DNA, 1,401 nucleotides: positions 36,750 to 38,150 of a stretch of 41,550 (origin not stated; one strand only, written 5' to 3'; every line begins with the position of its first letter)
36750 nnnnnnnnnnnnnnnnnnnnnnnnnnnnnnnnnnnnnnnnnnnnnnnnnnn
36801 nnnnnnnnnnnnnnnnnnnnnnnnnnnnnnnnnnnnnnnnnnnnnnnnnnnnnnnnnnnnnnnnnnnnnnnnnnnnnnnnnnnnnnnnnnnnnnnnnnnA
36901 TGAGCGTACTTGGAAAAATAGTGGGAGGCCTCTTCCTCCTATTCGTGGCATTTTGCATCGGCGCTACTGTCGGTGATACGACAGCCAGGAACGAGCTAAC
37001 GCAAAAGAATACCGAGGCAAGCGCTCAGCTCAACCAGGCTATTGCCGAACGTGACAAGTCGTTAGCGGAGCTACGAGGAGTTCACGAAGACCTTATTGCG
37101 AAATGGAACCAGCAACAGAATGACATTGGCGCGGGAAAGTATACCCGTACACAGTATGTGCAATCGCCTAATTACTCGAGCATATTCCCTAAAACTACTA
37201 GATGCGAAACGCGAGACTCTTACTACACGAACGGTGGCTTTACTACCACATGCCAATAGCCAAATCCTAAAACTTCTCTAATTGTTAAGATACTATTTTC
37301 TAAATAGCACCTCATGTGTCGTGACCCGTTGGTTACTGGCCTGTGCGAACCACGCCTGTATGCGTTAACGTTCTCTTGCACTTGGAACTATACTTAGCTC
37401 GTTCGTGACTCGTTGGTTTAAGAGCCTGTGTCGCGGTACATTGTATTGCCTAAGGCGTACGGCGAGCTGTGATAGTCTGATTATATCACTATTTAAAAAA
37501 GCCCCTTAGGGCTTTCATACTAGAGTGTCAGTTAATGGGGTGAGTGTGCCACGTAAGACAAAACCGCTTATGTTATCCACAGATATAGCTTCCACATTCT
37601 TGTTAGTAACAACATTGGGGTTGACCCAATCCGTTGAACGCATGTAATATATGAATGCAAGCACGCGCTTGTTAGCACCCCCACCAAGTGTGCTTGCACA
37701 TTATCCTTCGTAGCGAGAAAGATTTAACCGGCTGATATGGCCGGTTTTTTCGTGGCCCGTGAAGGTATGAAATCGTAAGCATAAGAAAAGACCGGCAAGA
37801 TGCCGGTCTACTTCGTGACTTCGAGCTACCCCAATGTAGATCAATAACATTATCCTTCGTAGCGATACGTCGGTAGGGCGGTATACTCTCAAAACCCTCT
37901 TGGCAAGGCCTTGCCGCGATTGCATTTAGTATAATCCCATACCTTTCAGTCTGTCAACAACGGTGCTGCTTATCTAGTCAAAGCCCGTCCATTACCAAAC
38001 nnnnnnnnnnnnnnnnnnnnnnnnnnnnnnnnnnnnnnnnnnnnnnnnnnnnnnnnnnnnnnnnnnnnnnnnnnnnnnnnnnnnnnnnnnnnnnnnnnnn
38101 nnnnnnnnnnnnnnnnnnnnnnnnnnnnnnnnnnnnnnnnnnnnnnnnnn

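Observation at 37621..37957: Convergent pair of self-contained small-RNA genes with 19-nt perfect mutual complementarity (C-rich anti-SD sRNA plus an SD/AUG-mimicking partner)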

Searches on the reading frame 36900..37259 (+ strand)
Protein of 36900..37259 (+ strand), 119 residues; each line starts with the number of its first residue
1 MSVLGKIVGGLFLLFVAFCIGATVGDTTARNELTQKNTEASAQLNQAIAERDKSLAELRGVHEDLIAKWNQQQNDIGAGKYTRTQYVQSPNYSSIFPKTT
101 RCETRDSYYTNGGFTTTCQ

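Call 10: search_protein_families(library=phrogs, proteins=[window:36900-37259:+])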
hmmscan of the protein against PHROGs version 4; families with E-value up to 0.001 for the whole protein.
window:36900-37259:+ (119 aa): 0 families

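Call 17: find_encoding_contigs(protein=window:36900-37259:+, flank=8000, max_places=10)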
Protein window:36900-37259:+ (119 aa): 13 contigs read that carry it; 10 places shown.
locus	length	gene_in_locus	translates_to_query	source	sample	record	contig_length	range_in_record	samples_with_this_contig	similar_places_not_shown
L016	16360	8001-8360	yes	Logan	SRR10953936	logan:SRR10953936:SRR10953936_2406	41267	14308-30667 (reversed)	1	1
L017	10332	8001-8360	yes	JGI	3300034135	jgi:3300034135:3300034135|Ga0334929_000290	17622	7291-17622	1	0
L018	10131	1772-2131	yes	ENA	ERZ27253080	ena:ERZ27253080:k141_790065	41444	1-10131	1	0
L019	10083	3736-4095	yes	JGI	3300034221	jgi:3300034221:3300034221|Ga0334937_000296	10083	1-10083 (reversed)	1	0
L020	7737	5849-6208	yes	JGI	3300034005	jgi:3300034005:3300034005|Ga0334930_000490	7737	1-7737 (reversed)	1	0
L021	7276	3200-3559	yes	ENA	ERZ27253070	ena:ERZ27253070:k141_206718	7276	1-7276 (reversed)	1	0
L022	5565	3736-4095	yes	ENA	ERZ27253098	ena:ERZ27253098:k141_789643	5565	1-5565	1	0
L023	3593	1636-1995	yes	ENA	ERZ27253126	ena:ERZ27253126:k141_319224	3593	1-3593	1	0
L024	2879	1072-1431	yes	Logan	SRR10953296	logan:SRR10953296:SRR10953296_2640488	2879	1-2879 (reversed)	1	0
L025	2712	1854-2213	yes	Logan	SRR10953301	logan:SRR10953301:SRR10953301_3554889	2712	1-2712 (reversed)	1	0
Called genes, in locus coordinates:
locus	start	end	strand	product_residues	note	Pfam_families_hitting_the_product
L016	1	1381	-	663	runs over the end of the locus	-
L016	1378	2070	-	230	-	-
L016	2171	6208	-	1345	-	-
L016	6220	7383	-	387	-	-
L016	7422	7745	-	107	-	PF00188:CAP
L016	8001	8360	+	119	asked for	-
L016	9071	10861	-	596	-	PF22237:SO2946-like_C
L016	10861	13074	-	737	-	PF03639:Glyco_hydro_81, PF17652:Glyco_hydro81C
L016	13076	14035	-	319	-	-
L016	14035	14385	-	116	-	-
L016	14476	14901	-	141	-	-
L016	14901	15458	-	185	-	-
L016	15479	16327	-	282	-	-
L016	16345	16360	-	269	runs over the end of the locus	-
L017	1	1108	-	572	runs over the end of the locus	-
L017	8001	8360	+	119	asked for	-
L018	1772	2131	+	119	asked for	-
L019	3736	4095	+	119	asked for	-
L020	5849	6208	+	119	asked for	-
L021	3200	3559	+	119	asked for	-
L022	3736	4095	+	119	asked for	-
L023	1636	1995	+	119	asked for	-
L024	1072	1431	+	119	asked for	-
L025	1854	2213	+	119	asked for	-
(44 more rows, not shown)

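Call 20: find_homologous_proteins(query=window:36900-37259:+)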
Query window:36900-37259:+ (119 aa): 1 proteins with E <= 0.001 among 6 candidates.
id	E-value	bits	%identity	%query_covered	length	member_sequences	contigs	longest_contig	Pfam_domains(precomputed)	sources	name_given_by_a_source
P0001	2.1e-73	262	100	100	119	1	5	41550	-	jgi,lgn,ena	jgi:hypothetical protein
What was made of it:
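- Tried and rejected: The 119-aa neighbour is an orphan among 5.8 billion proteins (call 20).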

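Call 45: search_protein_families(library=pfam, proteins=[window:36900-37259:+], max_evalue=0.01)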
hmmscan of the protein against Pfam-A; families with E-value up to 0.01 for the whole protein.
window:36900-37259:+ (119 aa): 1 family
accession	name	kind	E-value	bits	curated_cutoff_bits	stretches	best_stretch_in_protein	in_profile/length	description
PF06810.17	Phage_scaffold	-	0.003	18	35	1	27-76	30-79/170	Phage capsid assembly scaffolding protein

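Call 77: search_protein_families(library=phrogs, proteins=[window:36900-37259:+], max_evalue=10)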
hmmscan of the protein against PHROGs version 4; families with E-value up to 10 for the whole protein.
window:36900-37259:+ (119 aa): 7 families
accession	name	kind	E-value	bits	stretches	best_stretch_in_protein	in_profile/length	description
phrog_1026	-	lysis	0.0014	19.8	1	3-68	10-80/85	Rz-like spanin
phrog_5151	-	lysis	0.0085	17.4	1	1-54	3-58/111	Rz-like spanin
phrog_34183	-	unknown function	0.078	14.3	1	7-59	13-59/78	-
phrog_4543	-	unknown function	0.1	14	1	31-78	70-117/145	-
phrog_1152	-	lysis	0.12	13.4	1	8-74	12-78/127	Rz-like spanin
phrog_6682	-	DNA, RNA and nucleotide metabolism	0.22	12.7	1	12-64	7-59/129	GP16.7-like replication protein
phrog_31906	-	unknown function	0.35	11.7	1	27-74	58-106/111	-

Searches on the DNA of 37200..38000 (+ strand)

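Call 8: search_dna_similar(query=window:37260-37970:+, collection=phages, mode=distant, max_rows=40)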
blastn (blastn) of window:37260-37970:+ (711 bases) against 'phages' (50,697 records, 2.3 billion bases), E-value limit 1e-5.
No match.

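Call 37: search_rna_families(source=window, start=37200, end=38000, threshold=evalue, max_evalue=10)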
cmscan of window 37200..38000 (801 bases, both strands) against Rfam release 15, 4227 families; matches with E-value up to 10: 2.
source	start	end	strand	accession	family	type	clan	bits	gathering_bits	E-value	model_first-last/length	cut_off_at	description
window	37684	37753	+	RF02837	anti-hemB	Gene; sRNA;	-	14.6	49.5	1.5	1-81/81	no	Burkholderia RNA 7 (anti-hemB)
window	37725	37747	-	RF00125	IS128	Gene; sRNA;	-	13.2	80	6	170-192/209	no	IS128 RNA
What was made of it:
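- On par/Fst type I toxin-antitoxin: At E <= 10 over 37200-38000 there are only anti-hemB (14.6 bits) and IS128 (13.2 bits), both far below threshold (call 37).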

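Call 66: search_dna_similar(query=window:37600-37970:+, collection=plasmids, mode=distant, max_evalue=0.01, max_rows=10)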
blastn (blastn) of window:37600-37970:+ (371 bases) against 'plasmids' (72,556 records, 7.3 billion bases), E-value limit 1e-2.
No match.
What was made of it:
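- On Prophage convergent sRNA / anti-sRNA pairs (AgvB/AsxR type): No sequence match was found in the phage or plasmid collections (calls 8, 66).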

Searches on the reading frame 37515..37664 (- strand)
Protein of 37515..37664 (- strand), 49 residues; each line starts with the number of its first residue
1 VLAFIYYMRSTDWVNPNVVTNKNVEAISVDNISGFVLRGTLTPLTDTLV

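Call 57: search_protein_families(library=pfam, proteins=[window:37515-37664:-], max_evalue=10)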
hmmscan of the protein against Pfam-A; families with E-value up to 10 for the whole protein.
window:37515-37664:- (49 aa): 0 families

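Call 76: list_cluster_members(proteins=[window:37518-37664:-, window:37518-37643:-, window:37704-37925:-, window:37704-37850:-, window:37525-37644:+, window:37675-37782:-])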
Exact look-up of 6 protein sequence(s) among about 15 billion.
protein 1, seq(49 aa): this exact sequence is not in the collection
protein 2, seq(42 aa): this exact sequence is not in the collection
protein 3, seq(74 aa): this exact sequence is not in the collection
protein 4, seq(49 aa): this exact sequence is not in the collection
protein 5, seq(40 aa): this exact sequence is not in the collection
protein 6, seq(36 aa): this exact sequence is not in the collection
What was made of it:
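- The ORFs are absent from a 15-billion-protein collection (call 76).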

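Call 77: search_protein_families(library=phrogs, proteins=[window:37518-37664:-], max_evalue=10)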
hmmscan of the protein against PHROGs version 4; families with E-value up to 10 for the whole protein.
seq(49 aa): 1 family
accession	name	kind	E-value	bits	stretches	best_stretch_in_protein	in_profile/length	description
phrog_23538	-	unknown function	0.16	13.1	1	10-48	16-52/61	-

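Call 78: search_dna_similar(query=window:37518-37664:-, collection=phages, mode=protein, max_evalue=10, max_rows=8)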
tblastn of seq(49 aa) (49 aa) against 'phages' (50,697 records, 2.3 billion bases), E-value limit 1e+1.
Records with a match: 5; places in all: 5; records where one place covers at least 80% of the query: 4.
Best place of each record, by identity: <60% 5.
By first word of the organism name: Staphylococcus 4; Klebsiella 1.
By host as written in the record: Staphylococcus epidermidis 36-1 2; Staphylococcus haemolyticus 1; Staphylococcus epidermidis HD21-2 1; - 1.
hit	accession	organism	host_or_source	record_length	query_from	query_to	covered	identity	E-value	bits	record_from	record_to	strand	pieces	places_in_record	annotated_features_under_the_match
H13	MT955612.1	Staphylococcus phage SPbeta-like 2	Staphylococcus haemolyticus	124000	4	44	84%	34.1%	3e-1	32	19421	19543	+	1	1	DNA polymerase III subunit alpha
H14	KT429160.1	Staphylococcus phage SPbeta-like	Staphylococcus epidermidis 36-1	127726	4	44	84%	34.1%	3e-1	32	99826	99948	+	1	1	dnaE_1: DNA polymerase III subunit alpha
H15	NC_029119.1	Staphylococcus phage SPbeta-like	Staphylococcus epidermidis 36-1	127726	4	44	84%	34.1%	3e-1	32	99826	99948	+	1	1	dnaE_1: DNA polymerase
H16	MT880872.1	Staphylococcus phage PhiSepi-HH3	Staphylococcus epidermidis HD21-2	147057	4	44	84%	34.1%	3e-1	32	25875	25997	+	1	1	dnaE1: DNA polymerase III subunit alpha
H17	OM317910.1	Klebsiella phage P-K7R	-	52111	10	48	80%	35.9%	2e+0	30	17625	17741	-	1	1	putative major tail protein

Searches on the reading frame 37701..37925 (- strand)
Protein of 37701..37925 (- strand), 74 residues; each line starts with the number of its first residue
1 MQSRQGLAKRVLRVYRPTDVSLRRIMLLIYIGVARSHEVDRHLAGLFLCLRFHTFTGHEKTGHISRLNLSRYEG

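Call 57: search_protein_families(library=pfam, proteins=[window:37701-37925:-], max_evalue=10)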
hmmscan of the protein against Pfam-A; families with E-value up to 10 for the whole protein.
window:37701-37925:- (74 aa): 0 families

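Call 61: search_protein_representatives(protein=window:37701-37925:-)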
Query: 74 residues. Proteins with E-value up to 0.001 (for the whole library): 1; up to 1e-10: 0; up to 1e-30: 0. The best 1 are listed.
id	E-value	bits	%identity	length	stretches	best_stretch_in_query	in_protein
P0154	4.1e-05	39.8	26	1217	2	14-64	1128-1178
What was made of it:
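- The 74-aa ORF has no family among 1.84 billion representatives (call 61).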

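Call 77: search_protein_families(library=phrogs, proteins=[window:37701-37925:-], max_evalue=10)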
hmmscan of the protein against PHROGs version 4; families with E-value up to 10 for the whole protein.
window:37701-37925:- (74 aa): 0 families
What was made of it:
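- On par/Fst type I toxin-antitoxin: There is no Pfam, PHROG or family hit (calls 57, 61, 77).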
